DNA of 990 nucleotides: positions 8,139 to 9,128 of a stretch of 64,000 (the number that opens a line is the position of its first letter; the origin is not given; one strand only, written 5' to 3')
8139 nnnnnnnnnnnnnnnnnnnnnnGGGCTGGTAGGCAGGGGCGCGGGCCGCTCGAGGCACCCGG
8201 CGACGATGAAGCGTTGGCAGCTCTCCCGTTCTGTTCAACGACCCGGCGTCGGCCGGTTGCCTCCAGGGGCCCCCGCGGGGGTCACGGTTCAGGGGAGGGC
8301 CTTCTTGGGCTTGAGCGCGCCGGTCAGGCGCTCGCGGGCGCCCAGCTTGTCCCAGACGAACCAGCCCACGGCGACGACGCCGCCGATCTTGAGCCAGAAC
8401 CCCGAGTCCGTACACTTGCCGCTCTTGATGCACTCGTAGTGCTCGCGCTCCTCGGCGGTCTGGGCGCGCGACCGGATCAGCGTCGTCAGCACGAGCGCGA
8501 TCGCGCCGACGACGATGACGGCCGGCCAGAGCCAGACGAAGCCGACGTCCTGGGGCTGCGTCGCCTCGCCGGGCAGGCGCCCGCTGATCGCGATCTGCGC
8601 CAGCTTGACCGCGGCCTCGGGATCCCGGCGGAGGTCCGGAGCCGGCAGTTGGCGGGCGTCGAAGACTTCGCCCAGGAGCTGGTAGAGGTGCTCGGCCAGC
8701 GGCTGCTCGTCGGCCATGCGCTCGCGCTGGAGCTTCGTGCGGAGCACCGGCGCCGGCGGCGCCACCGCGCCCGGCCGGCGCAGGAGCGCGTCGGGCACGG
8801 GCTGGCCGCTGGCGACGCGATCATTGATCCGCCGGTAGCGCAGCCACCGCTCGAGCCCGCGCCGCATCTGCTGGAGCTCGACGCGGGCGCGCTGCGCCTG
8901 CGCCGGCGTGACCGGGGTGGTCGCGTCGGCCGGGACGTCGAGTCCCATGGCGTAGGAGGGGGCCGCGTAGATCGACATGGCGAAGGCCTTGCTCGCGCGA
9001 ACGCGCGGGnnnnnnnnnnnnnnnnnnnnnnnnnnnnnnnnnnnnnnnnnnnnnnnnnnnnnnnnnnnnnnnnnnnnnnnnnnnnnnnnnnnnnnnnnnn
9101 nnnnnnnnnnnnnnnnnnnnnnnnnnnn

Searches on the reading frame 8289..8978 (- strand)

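Call 16: search_protein_families(library=pfam, proteins=[window:8289-8978:-], max_evalue=0.01)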
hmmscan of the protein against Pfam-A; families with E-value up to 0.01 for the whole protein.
window:8289-8978:- (229 aa): 0 families

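Call 25: search_protein_families(library=phrogs, proteins=[window:8289-8978:-], max_evalue=0.01)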
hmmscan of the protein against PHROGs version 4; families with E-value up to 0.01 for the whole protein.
window:8289-8978:- (229 aa): 1 family
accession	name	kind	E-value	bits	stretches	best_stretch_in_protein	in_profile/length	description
phrog_5552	-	moron, auxiliary metabolic gene and host takeover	0.0016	19.2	1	126-207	37-104/162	membrane protein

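Call 80: search_protein_families(library=ncbifam, proteins=[window:8289-8978:-], max_evalue=0.1)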
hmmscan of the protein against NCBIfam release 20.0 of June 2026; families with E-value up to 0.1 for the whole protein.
window:8289-8978:- (229 aa): 0 families
